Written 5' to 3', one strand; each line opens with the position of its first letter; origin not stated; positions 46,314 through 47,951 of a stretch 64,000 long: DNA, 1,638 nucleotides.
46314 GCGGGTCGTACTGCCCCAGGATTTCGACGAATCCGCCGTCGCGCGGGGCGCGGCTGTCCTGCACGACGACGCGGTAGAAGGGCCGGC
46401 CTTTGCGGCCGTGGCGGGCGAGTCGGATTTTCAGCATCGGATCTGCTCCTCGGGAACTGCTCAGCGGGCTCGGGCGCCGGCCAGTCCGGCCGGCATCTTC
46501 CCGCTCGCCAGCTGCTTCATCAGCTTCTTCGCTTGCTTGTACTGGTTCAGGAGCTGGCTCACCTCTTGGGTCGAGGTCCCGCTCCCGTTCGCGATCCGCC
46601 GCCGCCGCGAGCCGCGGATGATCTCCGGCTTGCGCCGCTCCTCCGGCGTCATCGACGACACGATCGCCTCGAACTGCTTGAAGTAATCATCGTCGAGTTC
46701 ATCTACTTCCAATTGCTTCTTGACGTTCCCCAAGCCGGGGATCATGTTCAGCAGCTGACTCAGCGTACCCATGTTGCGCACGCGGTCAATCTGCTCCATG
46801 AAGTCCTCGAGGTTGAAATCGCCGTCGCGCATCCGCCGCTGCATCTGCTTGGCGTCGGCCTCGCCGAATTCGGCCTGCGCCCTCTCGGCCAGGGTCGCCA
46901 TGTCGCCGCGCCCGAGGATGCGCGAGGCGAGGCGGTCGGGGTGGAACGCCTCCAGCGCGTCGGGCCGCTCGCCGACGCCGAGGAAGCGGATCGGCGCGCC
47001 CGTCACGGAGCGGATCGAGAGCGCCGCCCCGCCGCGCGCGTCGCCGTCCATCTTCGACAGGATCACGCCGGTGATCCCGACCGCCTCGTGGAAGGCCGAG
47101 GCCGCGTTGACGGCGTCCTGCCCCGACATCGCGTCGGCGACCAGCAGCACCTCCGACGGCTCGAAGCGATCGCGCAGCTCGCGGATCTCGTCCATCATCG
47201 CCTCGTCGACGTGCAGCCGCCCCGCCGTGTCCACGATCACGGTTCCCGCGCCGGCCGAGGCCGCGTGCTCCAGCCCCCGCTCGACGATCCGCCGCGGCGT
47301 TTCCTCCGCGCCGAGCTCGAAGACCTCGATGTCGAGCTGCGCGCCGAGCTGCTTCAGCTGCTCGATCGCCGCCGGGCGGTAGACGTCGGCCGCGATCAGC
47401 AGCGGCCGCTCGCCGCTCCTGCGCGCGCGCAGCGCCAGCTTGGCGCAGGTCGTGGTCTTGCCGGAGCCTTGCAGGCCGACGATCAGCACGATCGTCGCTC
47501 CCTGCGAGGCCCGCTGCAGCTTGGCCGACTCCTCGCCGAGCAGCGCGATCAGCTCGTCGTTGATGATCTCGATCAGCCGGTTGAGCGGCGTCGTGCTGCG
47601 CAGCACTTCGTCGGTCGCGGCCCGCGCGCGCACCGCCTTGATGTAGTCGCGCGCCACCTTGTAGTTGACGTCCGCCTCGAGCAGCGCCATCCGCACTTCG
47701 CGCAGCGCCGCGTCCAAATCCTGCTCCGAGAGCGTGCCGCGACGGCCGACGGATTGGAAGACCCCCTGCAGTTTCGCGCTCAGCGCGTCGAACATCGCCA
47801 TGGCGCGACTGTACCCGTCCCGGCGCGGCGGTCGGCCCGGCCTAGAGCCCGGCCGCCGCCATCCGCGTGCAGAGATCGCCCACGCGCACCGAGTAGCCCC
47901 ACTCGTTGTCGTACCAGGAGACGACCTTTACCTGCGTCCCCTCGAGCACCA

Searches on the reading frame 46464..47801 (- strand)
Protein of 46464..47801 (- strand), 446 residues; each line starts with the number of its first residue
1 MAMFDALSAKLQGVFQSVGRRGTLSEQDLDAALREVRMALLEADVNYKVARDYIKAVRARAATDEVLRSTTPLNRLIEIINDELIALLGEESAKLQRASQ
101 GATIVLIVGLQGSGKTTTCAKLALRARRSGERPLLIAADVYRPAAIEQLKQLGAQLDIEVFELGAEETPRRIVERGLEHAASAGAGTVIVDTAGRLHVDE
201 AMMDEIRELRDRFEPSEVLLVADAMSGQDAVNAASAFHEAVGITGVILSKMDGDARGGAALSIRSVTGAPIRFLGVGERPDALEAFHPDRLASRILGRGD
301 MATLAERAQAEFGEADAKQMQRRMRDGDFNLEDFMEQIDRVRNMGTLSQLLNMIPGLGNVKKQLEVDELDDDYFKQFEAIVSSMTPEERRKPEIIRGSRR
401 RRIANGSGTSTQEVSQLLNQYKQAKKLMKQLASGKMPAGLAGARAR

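Call 60: find_related_loci(query=window:46464-47801:-, collection=genome_contigs, flank=6000)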
Query window:46464-47801:- (446 aa) in genome_contigs; peptide patterns used: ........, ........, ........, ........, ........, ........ (x = any residue, [..] = any of these).
600 stretches matched a pattern (row limit reached: there are more); 596 encode a relative of the query (tblastn E <= 1e-3); the best 80 are kept; 80 distinct loci.
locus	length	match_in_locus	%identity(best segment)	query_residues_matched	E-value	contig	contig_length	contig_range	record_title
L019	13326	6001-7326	77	1-443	0e+0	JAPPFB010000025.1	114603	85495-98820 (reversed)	MAG: Chloroflexota bacterium isolate RHO1_bin_20 NODE_356_length_114603_cov_31.069770, whole genome shotgun sequence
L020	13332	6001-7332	76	1-445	0e+0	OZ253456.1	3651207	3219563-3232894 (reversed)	MAG: Dehalococcoidia bacterium isolate 4ae44683-8927-4024-8904-3ea2ed4a1db5 genome assembly, chromosome: 1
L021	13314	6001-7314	76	1-438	0e+0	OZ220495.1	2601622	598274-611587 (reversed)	MAG: Dehalococcoidia bacterium isolate 23c5d8d9-c01e-4714-bf51-3e77b66f12ef genome assembly, chromosome: 1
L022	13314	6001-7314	76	1-438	0e+0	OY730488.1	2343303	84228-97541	MAG: Dehalococcoidia bacterium isolate c17ab466-9012-4dfd-ba8a-0af8548777ee genome assembly, chromosome: 1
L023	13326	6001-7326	69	3-444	0e+0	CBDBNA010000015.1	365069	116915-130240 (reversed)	MAG: Dehalococcoidia bacterium isolate 8dc3bd6b-4dda-4c2a-a60a-45dc8dd64482 genome assembly, contig: contig_15, whole ge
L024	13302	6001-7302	68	3-436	0e+0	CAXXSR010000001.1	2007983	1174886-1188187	MAG: Dehalococcoidia bacterium isolate e3f0780b-4b09-4c69-8f5a-dbfb53346339 genome assembly, contig: contig_1, whole gen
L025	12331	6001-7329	52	3-437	1e-154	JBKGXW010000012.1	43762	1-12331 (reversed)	MAG: Halanaerobiales bacterium isolate C1M08_10 NODE_246_length_43762_cov_23.914293, whole genome shotgun sequence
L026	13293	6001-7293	54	4-436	2e-153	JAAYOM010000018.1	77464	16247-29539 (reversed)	MAG: Bacillota bacterium isolate AS21ysBPME_46 12544_AS21, whole genome shotgun sequence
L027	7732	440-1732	54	4-436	4e-153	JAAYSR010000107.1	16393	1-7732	MAG: Bacillota bacterium isolate AS23ysBPME_360 58953_AS23, whole genome shotgun sequence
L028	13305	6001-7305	54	1-437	3e-152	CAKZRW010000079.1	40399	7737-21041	MAG TPA_asm: uncultured actinobacterium isolate SRR5214706_bin.117_CONCOCT_v1.1_MAG genome assembly, contig: ERZ1744544.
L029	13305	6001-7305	55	3-436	4e-152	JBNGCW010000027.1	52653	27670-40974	MAG: Anaerolineae bacterium isolate E05-010 bin29.fa-27, whole genome shotgun sequence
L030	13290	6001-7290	53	3-434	3e-151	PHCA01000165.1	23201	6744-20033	MAG: Chloroflexi bacterium HGW-Chloroflexi-1 bjp_ig2158_scaffold_6340, whole genome shotgun sequence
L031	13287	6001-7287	52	3-433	2e-150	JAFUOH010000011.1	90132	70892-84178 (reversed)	MAG: Clostridia bacterium isolate RGIG4676 Roe_deer_Rectum-5__c1435, whole genome shotgun sequence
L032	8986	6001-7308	53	2-436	6e-150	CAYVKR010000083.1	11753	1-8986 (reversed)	MAG TPA_asm: uncultured Anaerolineales bacterium isolate binchicken_co17_395 genome assembly, contig: NODE_12082_length_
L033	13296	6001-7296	52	2-435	8e-150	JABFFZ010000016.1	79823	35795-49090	MAG: Chloroflexota bacterium isolate CFX8 c_000000000016, whole genome shotgun sequence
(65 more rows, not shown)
